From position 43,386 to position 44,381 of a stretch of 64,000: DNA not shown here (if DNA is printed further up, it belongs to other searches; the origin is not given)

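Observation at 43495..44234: RAYT (IS200-like HUH tyrosine transposase) with its own promoter overlapping a 12-bp palindrome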

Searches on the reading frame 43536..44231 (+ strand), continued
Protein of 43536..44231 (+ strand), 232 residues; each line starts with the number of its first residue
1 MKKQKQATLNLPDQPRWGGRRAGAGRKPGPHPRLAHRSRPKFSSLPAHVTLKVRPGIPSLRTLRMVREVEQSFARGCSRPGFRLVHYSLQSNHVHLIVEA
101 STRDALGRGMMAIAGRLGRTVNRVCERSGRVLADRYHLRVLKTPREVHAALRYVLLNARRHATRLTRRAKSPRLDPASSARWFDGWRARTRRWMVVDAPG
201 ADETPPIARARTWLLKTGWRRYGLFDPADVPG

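Call 30: list_cluster_members(proteins=[P0001, P0007, P0012, P0026, P0032, P0044, P0060, P0066, P0085, P0095])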
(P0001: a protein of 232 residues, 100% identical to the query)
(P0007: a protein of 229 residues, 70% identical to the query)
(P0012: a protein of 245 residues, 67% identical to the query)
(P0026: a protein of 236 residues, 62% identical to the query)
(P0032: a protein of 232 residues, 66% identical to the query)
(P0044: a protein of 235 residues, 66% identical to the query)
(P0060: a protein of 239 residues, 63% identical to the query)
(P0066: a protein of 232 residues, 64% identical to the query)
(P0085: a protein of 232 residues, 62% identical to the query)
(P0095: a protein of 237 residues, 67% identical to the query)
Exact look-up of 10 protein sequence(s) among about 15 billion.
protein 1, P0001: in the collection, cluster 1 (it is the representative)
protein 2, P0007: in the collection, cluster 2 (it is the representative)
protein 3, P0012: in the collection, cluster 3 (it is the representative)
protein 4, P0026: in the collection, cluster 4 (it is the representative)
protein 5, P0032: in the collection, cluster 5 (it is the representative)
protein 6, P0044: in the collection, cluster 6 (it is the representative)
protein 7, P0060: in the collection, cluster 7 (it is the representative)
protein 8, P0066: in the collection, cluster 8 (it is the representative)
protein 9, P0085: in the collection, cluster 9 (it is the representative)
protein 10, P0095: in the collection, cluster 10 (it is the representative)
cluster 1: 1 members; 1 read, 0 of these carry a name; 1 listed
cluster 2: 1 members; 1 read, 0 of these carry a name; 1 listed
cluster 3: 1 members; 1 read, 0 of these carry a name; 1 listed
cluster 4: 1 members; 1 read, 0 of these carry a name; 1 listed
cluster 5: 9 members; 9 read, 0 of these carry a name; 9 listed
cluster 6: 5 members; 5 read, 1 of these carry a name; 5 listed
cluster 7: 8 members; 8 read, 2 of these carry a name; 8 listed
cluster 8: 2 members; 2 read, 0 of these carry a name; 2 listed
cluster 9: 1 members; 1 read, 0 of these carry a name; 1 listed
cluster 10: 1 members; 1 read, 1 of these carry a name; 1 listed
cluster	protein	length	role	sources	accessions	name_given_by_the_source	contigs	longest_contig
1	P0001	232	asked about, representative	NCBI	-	-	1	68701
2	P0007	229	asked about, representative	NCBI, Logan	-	-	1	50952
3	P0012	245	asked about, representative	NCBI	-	-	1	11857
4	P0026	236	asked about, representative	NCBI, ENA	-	-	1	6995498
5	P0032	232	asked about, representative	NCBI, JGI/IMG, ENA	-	-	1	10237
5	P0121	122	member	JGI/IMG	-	-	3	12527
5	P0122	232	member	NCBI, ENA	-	-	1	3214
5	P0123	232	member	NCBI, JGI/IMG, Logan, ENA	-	-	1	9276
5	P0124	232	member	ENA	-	-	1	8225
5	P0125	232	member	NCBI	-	-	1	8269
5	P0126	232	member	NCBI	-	-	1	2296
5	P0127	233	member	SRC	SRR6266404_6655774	-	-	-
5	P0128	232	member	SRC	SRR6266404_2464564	-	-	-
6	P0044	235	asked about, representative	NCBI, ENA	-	-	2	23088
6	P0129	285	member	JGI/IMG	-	REP element-mobilizing transposase RayT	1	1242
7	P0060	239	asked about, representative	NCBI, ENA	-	-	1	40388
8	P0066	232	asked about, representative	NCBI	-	-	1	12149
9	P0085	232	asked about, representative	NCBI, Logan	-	-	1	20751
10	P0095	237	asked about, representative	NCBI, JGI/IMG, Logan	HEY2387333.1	MAG TPA: hypothetical protein VGK30_10250 [Candidatus Binatia bacterium] | hypothetical protein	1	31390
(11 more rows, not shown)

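Call 44: search_solved_structures(query=A1, max_evalue=10, show_alignments=3)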
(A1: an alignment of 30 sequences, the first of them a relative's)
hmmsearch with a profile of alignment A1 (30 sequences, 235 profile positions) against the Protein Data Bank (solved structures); distinct sequences matched with E-value up to 10: 3.
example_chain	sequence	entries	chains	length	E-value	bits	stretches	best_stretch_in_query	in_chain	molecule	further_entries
7yse_C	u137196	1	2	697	0.76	12.6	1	119-159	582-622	Glycine--tRNA ligase beta subunit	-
1xef_A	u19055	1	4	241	0.81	12.5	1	91-149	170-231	Alpha-hemolysin translocation ATP-binding protein hlyB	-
2ffa_A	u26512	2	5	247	0.85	12.4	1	91-149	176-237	Alpha-hemolysin translocation ATP-binding protein hlyB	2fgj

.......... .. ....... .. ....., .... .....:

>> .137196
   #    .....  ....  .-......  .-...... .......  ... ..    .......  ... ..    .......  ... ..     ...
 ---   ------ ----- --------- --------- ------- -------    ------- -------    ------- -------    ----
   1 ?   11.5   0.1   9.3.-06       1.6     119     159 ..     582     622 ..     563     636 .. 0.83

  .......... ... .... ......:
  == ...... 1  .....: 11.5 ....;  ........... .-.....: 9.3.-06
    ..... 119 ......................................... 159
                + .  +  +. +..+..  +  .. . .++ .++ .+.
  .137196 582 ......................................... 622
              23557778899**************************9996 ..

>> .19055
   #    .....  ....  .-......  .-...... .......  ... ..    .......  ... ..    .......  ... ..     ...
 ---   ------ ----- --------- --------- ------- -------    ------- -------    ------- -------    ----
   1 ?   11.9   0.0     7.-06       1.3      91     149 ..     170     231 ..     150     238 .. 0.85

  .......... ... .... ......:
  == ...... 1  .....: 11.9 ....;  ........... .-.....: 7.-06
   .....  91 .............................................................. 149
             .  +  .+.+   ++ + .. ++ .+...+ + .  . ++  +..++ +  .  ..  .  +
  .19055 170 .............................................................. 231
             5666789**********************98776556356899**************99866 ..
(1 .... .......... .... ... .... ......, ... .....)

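Call 50: predict_structure(alignment_id=A1)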
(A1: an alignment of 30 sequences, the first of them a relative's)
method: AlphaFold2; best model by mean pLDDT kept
length: 232 residues; sequences in the alignment: 30
mean_pLDDT: 64.8   pTM: 0.60
mean pLDDT of the five models: 64.8, 63.0, 62.1, 59.8, 55.8
residues with pLDDT >= 90: 11; 70-90: 102; 50-70: 48; < 50: 71
segments of 3 or more residues with pLDDT < 50: 15-17, 34-38, 173-205, 207-232
pLDDT, mean of each block of 10 residues (from residue 1): 58 53 53 52 81 86 80 75 84 86 88 90 89 85 78 74 65 41 29 33 45 37 35 29
secondary structure, 60 per line:
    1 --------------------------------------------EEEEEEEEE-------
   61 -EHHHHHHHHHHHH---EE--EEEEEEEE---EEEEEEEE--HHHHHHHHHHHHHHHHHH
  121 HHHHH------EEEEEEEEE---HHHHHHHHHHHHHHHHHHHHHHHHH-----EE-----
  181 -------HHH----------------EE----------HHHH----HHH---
elements in order: E45-53 H63-74 E82-89 E93-100 H103-125 E132-140 H144-168 H219-222

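Call 55: fold_search(model_id=the predicted structure, library=pdb)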
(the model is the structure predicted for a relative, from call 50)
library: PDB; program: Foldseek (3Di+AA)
matches with E <= 10: 1266; with E <= 0.001: 22
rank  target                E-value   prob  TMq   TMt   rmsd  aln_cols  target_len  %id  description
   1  4er8_A                4.5e-05  1.00  0.39  0.52   4.0       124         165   13  Structure of the REP associates tyrosine transposase bound to a REP hairpin (released 2012-08-15)
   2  2f4f_A                1.4e-04  1.00  0.37  0.62   2.7       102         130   13  Crystal structure of IS200 transposase (released 2005-12-13)
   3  2xm3_A                1.5e-04  1.00  0.35  0.60   4.6       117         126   15  Deinococcus radiodurans ISDra2 Transposase Left end DNA complex (released 2010-10-13)
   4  2xm3_C                1.6e-04  1.00  0.34  0.58   3.4       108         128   17  Deinococcus radiodurans ISDra2 Transposase Left end DNA complex (released 2010-10-13)
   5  2xm3_D                3.4e-04  1.00  0.35  0.59   4.6       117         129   15  Deinococcus radiodurans ISDra2 Transposase Left end DNA complex (released 2010-10-13)
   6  2xma_A                4.0e-04  1.00  0.35  0.55   3.1       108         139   16  DEINOCOCCUS RADIODURANS ISDRA2 TRANSPOSASE RIGHT END DNA COMPLEX (released 2010-10-13)
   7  2vih_B                4.3e-04  1.00  0.34  0.57   3.4       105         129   10  CRYSTAL STRUCTURE OF THE IS608 TRANSPOSASE IN COMPLEX WITH Left END 26-MER DNA (released 2008-02-19)
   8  2xo6_D                4.3e-04  1.00  0.31  0.51   4.2       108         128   17  DEINOCOCCUS RADIODURANS ISDRA2 TRANSPOSASE Y132F MUTANT COMPLEXED WITH LEFT END RECOGNITION AND CLEAVAGE SITE (released 2010-10-13)
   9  2xo6_A                4.6e-04  1.00  0.35  0.57   3.1       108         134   16  DEINOCOCCUS RADIODURANS ISDRA2 TRANSPOSASE Y132F MUTANT COMPLEXED WITH LEFT END RECOGNITION AND CLEAVAGE SITE (released 2010-10-13)
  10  2vhg_A                4.6e-04  1.00  0.34  0.59   3.2       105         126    8  Crystal Structure of the ISHp608 Transposase in Complex with Right End 31-mer DNA (released 2008-02-19)
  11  2vjv_A                4.6e-04  1.00  0.35  0.60   3.2       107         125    8  Crystal structure of the IS608 transposase in complex with left end 26-mer DNA hairpin and a 6-mer DNA representing th (released 2008-02-19)
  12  2a6o_A                4.6e-04  1.00  0.34  0.50   9.1       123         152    9  Crystal Structure of the ISHp608 Transposase in Complex with Stem-loop DNA (released 2005-10-25)
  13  2a6m_B                5.1e-04  1.00  0.33  0.49   3.6       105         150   10  Crystal Structure of the ISHp608 Transposase (released 2005-10-25)
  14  2xm3_B                5.4e-04  1.00  0.35  0.59   3.1       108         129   16  Deinococcus radiodurans ISDra2 Transposase Left end DNA complex (released 2010-10-13)
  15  2xma_B                5.8e-04  1.00  0.34  0.56   3.3       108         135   17  DEINOCOCCUS RADIODURANS ISDRA2 TRANSPOSASE RIGHT END DNA COMPLEX (released 2010-10-13)
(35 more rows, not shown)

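Call 56: find_encoding_contigs(protein=P0007, flank=3000, max_places=2)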
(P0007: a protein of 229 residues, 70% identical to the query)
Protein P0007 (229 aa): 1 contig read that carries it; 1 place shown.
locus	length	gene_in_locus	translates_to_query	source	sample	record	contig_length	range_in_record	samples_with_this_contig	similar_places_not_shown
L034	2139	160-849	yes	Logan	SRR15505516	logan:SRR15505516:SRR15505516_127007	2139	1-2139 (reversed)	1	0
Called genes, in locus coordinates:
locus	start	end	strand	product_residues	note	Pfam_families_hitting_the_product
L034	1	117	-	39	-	?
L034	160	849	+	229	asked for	-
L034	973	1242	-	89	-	-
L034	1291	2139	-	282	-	?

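Call 57: find_encoding_contigs(protein=P0053, flank=3000, max_places=2)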
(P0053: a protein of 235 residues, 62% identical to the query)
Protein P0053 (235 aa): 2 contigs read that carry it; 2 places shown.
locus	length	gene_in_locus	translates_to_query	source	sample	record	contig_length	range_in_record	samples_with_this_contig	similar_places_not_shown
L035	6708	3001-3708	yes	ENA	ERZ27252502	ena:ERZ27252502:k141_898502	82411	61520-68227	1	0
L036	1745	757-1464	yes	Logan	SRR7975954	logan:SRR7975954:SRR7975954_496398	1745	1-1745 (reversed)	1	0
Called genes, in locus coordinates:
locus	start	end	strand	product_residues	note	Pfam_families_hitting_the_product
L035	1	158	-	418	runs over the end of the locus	PF00275:EPSP_synthase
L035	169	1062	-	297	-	PF17827:PrmC_N, PF05175:MTS, PF06325:PrmA, PF03602:Cons_hypoth95, PF13847:Methyltransf_31, PF08241:Methyltransf_11, PF08242:Methyltransf_12, PF13649:Methyltransf_25, +6 more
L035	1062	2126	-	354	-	PF03462:PCRF, PF00472:RF-1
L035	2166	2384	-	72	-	PF01197:Ribosomal_L31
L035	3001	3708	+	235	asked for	-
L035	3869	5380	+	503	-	PF02805:Ada_Zn_binding, PF00165:HTH_AraC (faint), PF12833:HTH_18, PF06029:AlkA_N, PF00730:HhH-GPD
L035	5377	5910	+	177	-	PF01035:DNA_binding_1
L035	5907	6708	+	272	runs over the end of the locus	PF13714:PEP_mutase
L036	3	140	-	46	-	?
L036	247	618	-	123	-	-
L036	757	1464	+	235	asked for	-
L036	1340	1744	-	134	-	?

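Call 58: find_encoding_contigs(protein=P0095, flank=3000, max_places=2)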
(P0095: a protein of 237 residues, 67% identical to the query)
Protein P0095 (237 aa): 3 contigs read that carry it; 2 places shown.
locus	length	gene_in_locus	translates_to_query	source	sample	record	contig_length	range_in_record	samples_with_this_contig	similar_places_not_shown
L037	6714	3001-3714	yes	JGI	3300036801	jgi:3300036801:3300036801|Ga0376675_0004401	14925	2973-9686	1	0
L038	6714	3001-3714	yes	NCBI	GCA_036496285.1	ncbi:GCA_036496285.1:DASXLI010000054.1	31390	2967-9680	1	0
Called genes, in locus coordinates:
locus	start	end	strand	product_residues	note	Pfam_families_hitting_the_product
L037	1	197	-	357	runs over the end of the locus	-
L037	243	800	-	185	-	PF01966:HD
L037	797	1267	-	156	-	-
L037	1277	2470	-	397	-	PF00067:p450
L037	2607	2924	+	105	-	-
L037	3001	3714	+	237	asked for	-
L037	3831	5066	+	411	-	PF02771:Acyl-CoA_dh_N (faint), PF02770:Acyl-CoA_dh_M, PF00441:Acyl-CoA_dh_1, PF08028:Acyl-CoA_dh_2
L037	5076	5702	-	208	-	PF00440:TetR_N, PF21351:TetR_C_41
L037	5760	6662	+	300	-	PF00561:Abhydrolase_1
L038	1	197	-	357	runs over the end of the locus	-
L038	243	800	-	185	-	PF01966:HD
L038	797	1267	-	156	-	-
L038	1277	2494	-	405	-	PF00067:p450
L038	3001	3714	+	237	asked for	-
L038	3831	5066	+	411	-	PF02771:Acyl-CoA_dh_N (faint), PF02770:Acyl-CoA_dh_M, PF00441:Acyl-CoA_dh_1, PF08028:Acyl-CoA_dh_2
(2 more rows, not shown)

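Call 62: search_dna_similar(query=window:43536-44231:+, collection=plasmids, mode=protein, max_rows=15)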
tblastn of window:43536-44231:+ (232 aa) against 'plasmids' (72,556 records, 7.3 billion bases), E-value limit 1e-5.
No match.

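Call 63: search_dna_similar(query=window:43536-44231:+, collection=phages, mode=protein, max_rows=10)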
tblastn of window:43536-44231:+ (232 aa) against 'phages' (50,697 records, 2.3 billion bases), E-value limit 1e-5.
No match.

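Call 71: search_protein_families(library=padloc, proteins=[window:43536-44231:+], max_evalue=0.1)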
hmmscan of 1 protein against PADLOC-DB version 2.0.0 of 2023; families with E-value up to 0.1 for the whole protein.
window:43536-44231:+ (232 aa): 0 families

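Call 72: search_protein_families(library=phrogs, proteins=[window:43536-44231:+], max_evalue=0.1)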
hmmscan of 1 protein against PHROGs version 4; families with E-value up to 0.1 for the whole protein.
window:43536-44231:+ (232 aa): 0 families

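Call 73: search_protein_representatives(alignment_id=A1)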
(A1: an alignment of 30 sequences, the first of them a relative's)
Query: 30 sequences, 235 profile positions. Proteins with E-value up to 0.001 (for the whole library): 8314; up to 1e-10: 4579; up to 1e-30: 1669. The best 150 are listed.
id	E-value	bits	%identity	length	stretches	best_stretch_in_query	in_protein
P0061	7.5e-116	402.1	-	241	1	1-235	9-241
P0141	2.3e-111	387.5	-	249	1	1-235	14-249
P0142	2.5e-106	371.0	-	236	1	1-235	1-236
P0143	5.0e-89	314.3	-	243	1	1-235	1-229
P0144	4.3e-85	301.5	-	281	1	23-234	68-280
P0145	4.4e-84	298.2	-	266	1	4-192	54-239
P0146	7.1e-84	297.5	-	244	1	7-235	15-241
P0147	1.3e-76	273.7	-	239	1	1-235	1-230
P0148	3.7e-75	268.9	-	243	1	1-167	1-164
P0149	4.1e-75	268.8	-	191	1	3-169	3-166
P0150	2.4e-73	263.0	-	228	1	51-230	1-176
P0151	3.8e-73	262.4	-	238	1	15-235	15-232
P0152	1.9e-71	256.8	-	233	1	1-235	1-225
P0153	2.5e-71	256.4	-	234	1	3-235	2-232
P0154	6.3e-71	255.1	-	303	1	4-235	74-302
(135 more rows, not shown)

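Call 74: search_protein_families(library=ncbifam, alignment_id=A1, max_evalue=0.001)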
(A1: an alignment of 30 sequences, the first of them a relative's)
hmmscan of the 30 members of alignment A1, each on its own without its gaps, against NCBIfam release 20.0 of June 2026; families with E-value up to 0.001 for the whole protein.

A. member 1, P0001 (232 aa): 1 family
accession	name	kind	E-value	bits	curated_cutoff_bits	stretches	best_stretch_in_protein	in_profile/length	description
NF047646.1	REP_Tyr_transpos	equivalog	5.4e-08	32.8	80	1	49-162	14-135/146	REP-associated tyrosine transposase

B. families by the number of members that match (of 30 scanned): 2 families
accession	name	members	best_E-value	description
NF047646.1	REP_Tyr_transpos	30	5e-10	REP-associated tyrosine transposase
NF033573.1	transpos_IS200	2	0.0002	IS200/IS605 family transposase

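Call 75: search_protein_families(library=pfam, alignment_id=A1, max_evalue=0.001)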
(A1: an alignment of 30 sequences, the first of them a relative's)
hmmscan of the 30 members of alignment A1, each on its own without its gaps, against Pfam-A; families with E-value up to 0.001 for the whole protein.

A. member 1, P0001 (232 aa): 1 family
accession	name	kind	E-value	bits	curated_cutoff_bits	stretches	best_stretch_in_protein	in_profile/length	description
PF01797.21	Y1_Tnp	-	8.7e-05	23.1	23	1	65-126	24-85/121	Transposase IS200 like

B. families by the number of members that match (of 30 scanned): 2 families
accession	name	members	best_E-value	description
PF01797.21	Y1_Tnp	12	4.6e-07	Transposase IS200 like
PF10708.14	DUF2510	1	0.00053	Protein of unknown function (DUF2510)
